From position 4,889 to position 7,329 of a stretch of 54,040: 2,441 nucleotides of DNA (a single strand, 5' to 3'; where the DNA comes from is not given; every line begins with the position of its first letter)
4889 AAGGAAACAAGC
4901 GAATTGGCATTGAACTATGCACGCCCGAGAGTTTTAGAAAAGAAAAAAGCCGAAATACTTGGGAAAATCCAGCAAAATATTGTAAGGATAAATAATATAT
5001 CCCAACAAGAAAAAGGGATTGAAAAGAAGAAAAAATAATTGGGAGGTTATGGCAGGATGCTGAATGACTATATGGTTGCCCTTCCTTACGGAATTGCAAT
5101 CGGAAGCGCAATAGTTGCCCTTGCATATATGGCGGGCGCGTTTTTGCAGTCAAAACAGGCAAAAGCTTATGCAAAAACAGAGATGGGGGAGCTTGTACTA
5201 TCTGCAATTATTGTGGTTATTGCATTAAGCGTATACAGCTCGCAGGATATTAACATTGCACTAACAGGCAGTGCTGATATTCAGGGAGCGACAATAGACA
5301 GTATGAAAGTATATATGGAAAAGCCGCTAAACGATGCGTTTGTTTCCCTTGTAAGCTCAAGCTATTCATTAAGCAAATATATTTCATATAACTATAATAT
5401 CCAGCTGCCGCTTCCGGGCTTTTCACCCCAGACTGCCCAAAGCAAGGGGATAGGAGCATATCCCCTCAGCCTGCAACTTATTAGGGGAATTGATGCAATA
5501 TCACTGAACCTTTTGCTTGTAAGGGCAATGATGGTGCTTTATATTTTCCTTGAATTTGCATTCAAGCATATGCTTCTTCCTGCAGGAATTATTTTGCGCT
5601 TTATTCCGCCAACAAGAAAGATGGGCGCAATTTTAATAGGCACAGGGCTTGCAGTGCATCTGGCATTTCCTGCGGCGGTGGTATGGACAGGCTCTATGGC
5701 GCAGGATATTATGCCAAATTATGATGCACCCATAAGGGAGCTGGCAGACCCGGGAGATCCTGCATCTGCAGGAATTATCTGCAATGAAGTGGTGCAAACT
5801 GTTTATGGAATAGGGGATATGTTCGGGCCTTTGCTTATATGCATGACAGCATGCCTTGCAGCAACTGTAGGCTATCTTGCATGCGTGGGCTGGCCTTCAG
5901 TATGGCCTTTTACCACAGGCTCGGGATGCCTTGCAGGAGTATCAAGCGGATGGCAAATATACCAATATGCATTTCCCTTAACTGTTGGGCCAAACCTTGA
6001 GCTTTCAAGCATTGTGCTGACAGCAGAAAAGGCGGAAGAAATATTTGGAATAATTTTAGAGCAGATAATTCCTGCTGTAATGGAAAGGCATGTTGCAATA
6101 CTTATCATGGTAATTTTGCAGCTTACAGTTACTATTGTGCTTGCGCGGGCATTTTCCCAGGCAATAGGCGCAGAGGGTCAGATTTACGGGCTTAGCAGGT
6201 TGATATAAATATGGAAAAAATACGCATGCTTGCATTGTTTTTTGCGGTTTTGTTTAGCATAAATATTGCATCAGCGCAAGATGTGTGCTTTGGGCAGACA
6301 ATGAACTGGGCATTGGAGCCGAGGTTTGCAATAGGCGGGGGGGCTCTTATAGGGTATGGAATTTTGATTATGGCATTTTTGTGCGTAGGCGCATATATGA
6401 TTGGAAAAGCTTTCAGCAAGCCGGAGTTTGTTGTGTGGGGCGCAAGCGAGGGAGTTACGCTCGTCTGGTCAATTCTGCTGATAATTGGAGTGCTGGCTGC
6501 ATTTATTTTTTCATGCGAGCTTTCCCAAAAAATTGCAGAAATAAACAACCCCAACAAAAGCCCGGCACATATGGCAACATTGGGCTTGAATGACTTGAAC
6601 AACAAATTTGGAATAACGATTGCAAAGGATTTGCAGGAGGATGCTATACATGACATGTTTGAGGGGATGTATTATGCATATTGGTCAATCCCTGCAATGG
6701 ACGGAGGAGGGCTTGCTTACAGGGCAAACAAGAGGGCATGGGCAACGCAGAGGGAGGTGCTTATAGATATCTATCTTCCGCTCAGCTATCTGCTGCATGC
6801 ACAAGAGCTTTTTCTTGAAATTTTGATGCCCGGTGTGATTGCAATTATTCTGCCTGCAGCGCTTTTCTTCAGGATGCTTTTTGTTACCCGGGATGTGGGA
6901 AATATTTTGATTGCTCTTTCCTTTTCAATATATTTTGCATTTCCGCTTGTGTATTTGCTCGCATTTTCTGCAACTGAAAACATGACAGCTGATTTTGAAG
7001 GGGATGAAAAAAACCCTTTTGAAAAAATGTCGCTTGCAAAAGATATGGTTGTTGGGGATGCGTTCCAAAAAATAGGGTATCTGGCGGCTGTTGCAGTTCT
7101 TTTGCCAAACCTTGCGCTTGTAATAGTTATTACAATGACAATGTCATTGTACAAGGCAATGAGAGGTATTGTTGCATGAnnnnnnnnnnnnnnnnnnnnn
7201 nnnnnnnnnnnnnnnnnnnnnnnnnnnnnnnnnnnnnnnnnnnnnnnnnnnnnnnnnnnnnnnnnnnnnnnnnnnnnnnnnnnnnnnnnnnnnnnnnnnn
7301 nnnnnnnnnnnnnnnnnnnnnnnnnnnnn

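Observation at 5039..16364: Six tandem paralogs share a five-TM scaffold with three conserved cytoplasmic-face motifs and three hypervariable ectodomain insertion sites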

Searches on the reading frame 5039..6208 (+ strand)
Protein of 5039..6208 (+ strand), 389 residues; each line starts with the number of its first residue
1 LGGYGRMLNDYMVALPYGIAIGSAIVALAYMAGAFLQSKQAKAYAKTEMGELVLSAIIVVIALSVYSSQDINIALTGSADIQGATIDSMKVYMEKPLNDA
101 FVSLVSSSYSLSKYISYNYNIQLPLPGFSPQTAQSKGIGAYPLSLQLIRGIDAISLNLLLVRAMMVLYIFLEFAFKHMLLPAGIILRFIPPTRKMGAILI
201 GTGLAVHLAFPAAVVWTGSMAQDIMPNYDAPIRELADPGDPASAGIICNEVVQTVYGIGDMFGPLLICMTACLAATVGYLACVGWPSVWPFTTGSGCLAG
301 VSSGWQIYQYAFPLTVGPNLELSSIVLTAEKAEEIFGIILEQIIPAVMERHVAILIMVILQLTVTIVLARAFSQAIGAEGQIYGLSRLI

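Call 4: search_protein_families(library=pfam, proteins=[window:5039-6208:+], max_evalue=0.1)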
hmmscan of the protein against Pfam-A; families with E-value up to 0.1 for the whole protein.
window:5039-6208:+ (389 aa): 0 families

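Call 9: find_homologous_proteins(query=A1, max_evalue=0.001)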
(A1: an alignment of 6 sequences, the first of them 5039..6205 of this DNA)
Query A1 (6 sequences) (389 aa, profile of the alignment): 10 proteins with E <= 0.001 among 8000 candidates.
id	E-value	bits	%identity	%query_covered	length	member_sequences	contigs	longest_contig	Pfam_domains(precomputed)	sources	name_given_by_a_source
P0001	1.5e-104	368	22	48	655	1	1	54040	-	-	-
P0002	1.3e-45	174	52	98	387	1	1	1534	-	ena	-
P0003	1.4e-45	174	39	98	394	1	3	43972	-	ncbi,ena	-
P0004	4.9e-45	172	53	97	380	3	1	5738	-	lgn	-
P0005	5.8e-45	172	43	98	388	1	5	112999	-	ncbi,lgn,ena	-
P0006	4.7e-36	143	37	96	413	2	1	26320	-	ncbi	ncbi:MAG: hypothetical protein V1728_00195 [Candidatus Micrarchaeota archaeon]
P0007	2.9e-34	137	37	96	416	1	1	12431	-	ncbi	-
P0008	2.5e-31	127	34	96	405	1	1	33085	-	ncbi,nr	ncbi:Uncharacterised protein [uncultured archaeon]|nr:Uncharacterised protein [uncultured archaeon]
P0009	4.5e-30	123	38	96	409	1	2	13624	-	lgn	-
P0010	6.5e-27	113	35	97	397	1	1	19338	-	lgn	-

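Call 11: find_encoding_contigs(protein=P0005, flank=10000, max_places=3)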
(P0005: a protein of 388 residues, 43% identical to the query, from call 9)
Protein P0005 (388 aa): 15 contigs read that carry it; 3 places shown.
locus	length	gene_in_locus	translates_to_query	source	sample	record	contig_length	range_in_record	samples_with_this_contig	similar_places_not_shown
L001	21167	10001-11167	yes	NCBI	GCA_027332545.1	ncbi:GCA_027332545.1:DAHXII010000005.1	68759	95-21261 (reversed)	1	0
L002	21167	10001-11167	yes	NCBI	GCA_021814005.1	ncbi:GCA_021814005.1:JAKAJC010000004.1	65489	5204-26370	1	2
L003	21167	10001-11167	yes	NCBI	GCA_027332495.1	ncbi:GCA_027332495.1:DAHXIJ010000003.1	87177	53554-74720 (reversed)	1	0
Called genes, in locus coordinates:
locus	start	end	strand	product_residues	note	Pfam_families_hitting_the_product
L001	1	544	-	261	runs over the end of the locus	PF01138:RNase_PH, PF03725:RNase_PH_C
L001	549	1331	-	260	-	PF01138:RNase_PH, PF03725:RNase_PH_C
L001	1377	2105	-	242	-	PF15985:KH_6 (weak)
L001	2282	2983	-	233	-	PF01172:SBDS_N, PF09377:SBDS_domain_II, PF20268:SBDS_C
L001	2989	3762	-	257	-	-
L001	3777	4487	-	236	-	PF10584:Proteasome_A_N, PF00227:Proteasome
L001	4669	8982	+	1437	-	-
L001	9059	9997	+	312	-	-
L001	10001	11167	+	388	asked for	-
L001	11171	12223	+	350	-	-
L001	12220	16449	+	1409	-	-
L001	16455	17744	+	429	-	-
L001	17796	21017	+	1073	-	-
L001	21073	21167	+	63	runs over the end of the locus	?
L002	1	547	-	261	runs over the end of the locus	PF01138:RNase_PH, PF03725:RNase_PH_C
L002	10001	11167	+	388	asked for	-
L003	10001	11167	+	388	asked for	-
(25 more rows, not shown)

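Call 12: search_solved_structures(query=A1, max_evalue=10)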
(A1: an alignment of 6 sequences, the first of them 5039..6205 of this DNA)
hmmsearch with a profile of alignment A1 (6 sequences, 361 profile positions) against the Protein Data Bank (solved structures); distinct sequences matched with E-value up to 10: 2.
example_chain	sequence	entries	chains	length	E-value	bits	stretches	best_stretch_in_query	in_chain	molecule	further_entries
2k7r_A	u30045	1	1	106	0.82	11.9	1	121-178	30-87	Primosomal protein dnaI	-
7zyb_A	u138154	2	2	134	1.5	11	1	96-189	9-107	Cupin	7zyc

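Call 13: search_protein_families(library=ncbifam, proteins=[window:5039-6208:+], max_evalue=1)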
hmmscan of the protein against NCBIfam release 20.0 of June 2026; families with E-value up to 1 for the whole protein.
window:5039-6208:+ (389 aa): 0 families

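Call 14: search_protein_representatives(alignment_id=A1)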
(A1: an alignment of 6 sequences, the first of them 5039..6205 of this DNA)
Query: 6 sequences, 361 profile positions. Proteins with E-value up to 0.001 (for the whole library): 2870; up to 1e-10: 1959; up to 1e-30: 184. The best 150 are listed.
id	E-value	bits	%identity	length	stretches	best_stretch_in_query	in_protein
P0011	9.4e-122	423.0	-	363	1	23-360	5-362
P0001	4.8e-105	368.0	-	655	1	31-361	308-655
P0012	7.3e-84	298.3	-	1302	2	8-309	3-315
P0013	5.8e-60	219.7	-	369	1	16-360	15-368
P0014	2.1e-54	201.4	-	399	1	28-360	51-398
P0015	2.8e-53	197.7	-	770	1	35-361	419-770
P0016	7.7e-51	189.7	-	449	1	28-361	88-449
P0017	2.2e-50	188.2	-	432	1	20-360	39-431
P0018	2.9e-49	184.5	-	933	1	19-361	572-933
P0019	3.9e-49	184.1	-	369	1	8-360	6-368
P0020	6.1e-49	183.4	-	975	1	30-361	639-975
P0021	8.2e-48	179.7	-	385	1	12-360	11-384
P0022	2.8e-47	178.0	-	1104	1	30-360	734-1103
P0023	2.8e-47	178.0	-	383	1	31-360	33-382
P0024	5.9e-47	176.9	-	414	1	28-360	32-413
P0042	6.1e-42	160.4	-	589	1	26-360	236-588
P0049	4.2e-40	154.3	-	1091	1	30-360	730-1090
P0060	1.1e-37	146.4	-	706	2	12-280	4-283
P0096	1.9e-35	139.1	-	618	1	44-361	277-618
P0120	6.2e-34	134.1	-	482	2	168-360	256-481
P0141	7.9e-33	130.4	-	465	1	31-269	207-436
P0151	2.3e-32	128.9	-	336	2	195-352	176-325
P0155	3.0e-32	128.5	-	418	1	13-361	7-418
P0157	3.5e-32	128.3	-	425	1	12-361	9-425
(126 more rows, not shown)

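Call 66: predict_structure(alignment_id=A6)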
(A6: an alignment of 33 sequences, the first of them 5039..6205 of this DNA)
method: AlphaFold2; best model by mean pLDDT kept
length: 389 residues; sequences in the alignment: 33
mean_pLDDT: 82.7   pTM: 0.71
mean pLDDT of the five models: 82.7, 81.3, 79.5, 79.2, 79.0
residues with pLDDT >= 90: 204; 70-90: 98; 50-70: 64; < 50: 23
segments of 3 or more residues with pLDDT < 50: 1-3, 123-134, 288-293
pLDDT, mean of each block of 10 residues (from residue 1): 56 93 97 97 96 95 92 90 95 95 92 76 48 55 87 95 96 94 96 95 96 95 86 86 65 70 79 77 57 61 71 59 70 89 92 95 96 86 53
secondary structure, 60 per line:
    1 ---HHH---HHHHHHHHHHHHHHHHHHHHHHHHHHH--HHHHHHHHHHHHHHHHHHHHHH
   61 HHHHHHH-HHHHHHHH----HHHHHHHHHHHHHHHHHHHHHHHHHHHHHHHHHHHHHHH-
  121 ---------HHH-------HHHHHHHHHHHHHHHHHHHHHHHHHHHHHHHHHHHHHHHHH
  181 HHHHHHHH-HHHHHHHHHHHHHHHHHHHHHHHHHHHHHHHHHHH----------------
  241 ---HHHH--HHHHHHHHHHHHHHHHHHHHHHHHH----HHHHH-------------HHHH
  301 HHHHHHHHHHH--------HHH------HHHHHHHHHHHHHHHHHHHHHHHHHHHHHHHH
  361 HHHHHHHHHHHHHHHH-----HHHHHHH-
elements in order: H10-36 H39-67 H69-76 H81-119 H140-188 H190-224 H244-247 H250-274 H279-283 H297-311 H329-376 H382-388

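Call 70: fold_search(model_id=the predicted structure, library=pdb)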
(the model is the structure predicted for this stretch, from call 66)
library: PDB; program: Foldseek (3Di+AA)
matches with E <= 10: 216; with E <= 0.001: 0
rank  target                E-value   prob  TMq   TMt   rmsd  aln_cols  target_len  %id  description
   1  7p54_A                6.1e-02  0.72  0.22  0.21  18.5       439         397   10  Cryo-EM structure of human TTYH2 in GDN (released 2021-08-11)
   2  9g71_A                6.7e-02  0.72  0.21  0.21  18.4       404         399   10  Cryo-EM structure of TTYH2 in complex with lipids in GDN (released 2025-05-21)
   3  7p5j_A                6.9e-02  0.47  0.17  0.17  18.8       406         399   12  Cryo-EM structure of human TTYH1 in GDN (released 2021-08-11)
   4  7rtt_B                8.9e-02  0.35  0.16  0.16  19.9       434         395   10  Cryo-EM structure of a TTYH2 cis-dimer (released 2021-08-25)
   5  7p5m_A                8.9e-02  0.33  0.15  0.15  20.2       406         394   10  Cryo-EM structure of human TTYH2 in lipid nanodiscs (released 2021-08-11)
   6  7rtu_B                2.4e-01  0.33  0.19  0.20  20.8       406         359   12  Cryo-EM structure of a TTYH2 trans-dimer (released 2021-08-25)
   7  7rtw_A                2.5e-01  0.21  0.18  0.18  23.6       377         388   13  Cryo-EM structure of a TTYH3 cis-dimer (released 2021-08-25)
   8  7p5c_A                2.6e-01  0.47  0.22  0.22  20.1       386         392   11  Cryo-EM structure of human TTYH3 in Ca2+ and GDN (released 2021-08-11)
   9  7rtt_A                4.3e-01  0.18  0.17  0.17  19.2       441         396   10  Cryo-EM structure of a TTYH2 cis-dimer (released 2021-08-25)
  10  4phq_A                4.9e-01  0.21  0.17  0.21  15.7       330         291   12  ClyA CC6/264 ox (6-303) (released 2014-09-24)
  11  8snb_8F               5.1e-01  0.44  0.19  0.27  29.9       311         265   10  atomic model of sea urchin sperm doublet microtubule (48-nm periodicity) (released 2023-06-28)
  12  8otz_EY               6.3e-01  0.13  0.13  0.16  34.8       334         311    8  48-nm repeat of the native axonemal doublet microtubule from bovine sperm (released 2023-11-22)
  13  8r5s_E                6.8e-01  0.21  0.16  0.24  33.4       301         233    9  t113 - De-novo designed soluble homotetramer (released 2024-11-27)
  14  8iyj_T1               7.1e-01  0.11  0.15  0.14  42.3       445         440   10  Cryo-EM structure of the 48-nm repeat doublet microtubule from mouse sperm (released 2023-07-05)
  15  6bpl_B                8.0e-01  0.14  0.16  0.12  25.2       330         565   11  E. coli MsbA in complex with LPS and inhibitor G907 (released 2018-05-02)
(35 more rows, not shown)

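Call 80: list_cluster_members(proteins=[P0011, P0016, P0042, P0060, P0096, P0120, P0141, P0151, P0155, P0157])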
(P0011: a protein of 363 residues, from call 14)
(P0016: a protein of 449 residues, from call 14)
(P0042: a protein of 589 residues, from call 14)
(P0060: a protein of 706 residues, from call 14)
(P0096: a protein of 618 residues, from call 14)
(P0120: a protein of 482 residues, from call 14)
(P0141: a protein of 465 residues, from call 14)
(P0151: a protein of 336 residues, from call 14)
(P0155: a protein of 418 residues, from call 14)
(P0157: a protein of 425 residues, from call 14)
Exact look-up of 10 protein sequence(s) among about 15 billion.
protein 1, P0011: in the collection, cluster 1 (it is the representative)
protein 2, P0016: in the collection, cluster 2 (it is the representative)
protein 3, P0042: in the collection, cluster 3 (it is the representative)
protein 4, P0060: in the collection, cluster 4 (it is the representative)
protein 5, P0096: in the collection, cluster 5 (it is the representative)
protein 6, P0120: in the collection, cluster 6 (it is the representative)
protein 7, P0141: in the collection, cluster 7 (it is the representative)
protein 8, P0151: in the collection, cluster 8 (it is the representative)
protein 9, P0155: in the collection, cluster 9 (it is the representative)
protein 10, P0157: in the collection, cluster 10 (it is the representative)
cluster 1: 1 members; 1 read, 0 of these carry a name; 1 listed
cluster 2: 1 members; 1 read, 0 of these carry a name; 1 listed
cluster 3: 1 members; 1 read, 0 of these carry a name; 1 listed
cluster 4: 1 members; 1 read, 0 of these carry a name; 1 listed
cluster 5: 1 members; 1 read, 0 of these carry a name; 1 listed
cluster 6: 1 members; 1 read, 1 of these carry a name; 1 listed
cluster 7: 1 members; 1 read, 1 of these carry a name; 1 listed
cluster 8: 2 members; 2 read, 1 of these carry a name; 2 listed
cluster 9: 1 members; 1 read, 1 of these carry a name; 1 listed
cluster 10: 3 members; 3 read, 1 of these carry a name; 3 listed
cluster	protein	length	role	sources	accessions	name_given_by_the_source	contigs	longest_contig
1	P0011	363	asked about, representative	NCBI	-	-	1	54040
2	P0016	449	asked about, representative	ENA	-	-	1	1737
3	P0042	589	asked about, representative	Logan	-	-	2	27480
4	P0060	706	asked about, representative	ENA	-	-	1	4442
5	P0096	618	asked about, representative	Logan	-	-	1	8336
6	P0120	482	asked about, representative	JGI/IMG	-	hypothetical protein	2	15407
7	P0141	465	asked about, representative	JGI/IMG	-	hypothetical protein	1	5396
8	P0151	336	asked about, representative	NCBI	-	-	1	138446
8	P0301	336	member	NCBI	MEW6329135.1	MAG: hypothetical protein AB1468_03390 [Candidatus Micrarchaeota archaeon]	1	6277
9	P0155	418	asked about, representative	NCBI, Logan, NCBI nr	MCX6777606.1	MAG: hypothetical protein NT157_01855 [Candidatus Micrarchaeota archaeon] | hypothetical protein [Candidatus Micrarchaeota archaeon]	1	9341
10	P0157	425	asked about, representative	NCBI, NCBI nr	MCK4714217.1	MAG: hypothetical protein KAT35_01475 [Candidatus Aenigmarchaeota archaeon] | hypothetical protein [Candidatus Aenigmarchaeota archaeon]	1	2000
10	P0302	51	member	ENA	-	-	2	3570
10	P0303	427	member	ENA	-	-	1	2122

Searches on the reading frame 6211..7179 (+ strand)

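Call 4: search_protein_families(library=pfam, proteins=[window:6211-7179:+], max_evalue=0.1)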
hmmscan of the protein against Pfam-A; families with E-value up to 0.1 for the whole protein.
window:6211-7179:+ (322 aa): 0 families

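Call 13: search_protein_families(library=ncbifam, proteins=[window:6211-7179:+], max_evalue=1)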
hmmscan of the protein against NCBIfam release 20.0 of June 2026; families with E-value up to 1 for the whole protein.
window:6211-7179:+ (322 aa): 3 families
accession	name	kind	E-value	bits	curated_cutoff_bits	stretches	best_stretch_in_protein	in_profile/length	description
NF050013.1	HpsJ_like_A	equivalog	0.16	11.6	140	1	46-102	8-60/217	HpsJ-like protein, cyanoexosortase A-associated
NF043022.1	T4SS_AnkG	equivalog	0.21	10.3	500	1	13-36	49-72/455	Dot/Icm T4SS effector AnkG/AnkZ/LegA7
NF033684.1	suffix_2_RND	domain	0.38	10.8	40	1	229-255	4-30/69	transporter suffix domain-containing protein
